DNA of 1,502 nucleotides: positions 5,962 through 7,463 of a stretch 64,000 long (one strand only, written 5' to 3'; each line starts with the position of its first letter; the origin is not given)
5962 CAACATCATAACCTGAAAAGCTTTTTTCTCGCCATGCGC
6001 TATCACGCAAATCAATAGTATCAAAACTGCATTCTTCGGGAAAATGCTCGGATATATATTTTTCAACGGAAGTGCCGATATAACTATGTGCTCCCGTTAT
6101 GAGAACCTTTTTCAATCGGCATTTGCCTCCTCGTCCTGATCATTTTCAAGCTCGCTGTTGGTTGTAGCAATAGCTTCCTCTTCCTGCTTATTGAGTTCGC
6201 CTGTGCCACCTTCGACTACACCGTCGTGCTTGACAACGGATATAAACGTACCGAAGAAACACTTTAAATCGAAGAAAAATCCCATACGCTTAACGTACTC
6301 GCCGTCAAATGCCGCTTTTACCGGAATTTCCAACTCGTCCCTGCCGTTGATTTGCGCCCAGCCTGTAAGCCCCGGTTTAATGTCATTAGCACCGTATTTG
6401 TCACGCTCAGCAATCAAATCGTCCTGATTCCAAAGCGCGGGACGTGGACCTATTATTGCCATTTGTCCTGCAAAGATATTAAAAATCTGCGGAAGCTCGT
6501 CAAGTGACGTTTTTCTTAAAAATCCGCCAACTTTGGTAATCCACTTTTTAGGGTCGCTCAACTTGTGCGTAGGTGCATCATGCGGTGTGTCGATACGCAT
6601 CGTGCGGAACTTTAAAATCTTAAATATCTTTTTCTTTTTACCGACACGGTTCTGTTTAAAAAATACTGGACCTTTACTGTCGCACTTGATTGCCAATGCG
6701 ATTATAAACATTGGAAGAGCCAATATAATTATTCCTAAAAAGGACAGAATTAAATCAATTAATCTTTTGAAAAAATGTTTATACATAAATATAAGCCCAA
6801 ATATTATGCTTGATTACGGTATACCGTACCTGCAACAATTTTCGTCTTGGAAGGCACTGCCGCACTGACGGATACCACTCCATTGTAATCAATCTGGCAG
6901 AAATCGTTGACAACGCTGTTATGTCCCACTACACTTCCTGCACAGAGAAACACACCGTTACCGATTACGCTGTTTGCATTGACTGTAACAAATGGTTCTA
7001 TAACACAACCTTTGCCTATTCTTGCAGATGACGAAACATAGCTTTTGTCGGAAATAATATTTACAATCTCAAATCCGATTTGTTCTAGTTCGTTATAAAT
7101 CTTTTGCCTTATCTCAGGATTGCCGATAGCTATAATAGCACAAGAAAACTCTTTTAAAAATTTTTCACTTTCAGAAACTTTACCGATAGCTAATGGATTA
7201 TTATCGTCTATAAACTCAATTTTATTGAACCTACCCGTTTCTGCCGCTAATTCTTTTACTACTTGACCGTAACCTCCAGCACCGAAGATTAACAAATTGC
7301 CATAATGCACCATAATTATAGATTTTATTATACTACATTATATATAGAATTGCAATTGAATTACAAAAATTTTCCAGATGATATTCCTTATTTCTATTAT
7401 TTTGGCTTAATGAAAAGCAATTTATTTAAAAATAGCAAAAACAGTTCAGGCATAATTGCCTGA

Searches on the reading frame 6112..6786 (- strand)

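Call 44: search_protein_families(library=pfam, proteins=[window:6112-6786:-], max_evalue=0.01)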
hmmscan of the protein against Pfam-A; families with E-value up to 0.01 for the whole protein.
window:6112-6786:- (224 aa): 1 family
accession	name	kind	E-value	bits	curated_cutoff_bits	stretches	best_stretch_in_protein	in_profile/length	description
PF02397.22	Bac_transf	-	7.7e-59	198.7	27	1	7-185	1-178/179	Bacterial sugar transferase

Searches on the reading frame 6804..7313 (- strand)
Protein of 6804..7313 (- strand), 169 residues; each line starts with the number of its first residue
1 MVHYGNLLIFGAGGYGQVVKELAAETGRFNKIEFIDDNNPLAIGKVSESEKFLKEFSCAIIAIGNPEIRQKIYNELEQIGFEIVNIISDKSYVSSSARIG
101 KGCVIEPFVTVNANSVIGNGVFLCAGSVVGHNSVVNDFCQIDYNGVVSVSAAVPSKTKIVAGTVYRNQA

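Call 44: search_protein_families(library=pfam, proteins=[window:6804-7313:-], max_evalue=0.01)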
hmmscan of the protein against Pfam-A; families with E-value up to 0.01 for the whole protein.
window:6804-7313:- (169 aa): 4 families
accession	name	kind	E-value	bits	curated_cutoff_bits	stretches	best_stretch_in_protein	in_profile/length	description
PF17836.7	PglD_N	-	1.2e-17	64.7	23.4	1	6-76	1-78/78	PglD N-terminal domain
PF00132.30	Hexapep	-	2e-13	49.8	27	3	97-131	2-36/36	Bacterial transferase hexapeptide (six repeats)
PF25084.1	LbH_EIF2B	-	0.0011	19.4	54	1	79-163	10-91/105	EIF2B subunit epsilon LbH domain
PF21711.3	DCTN5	-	0.0019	18.3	40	1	97-158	85-145/182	Dynactin subunit 5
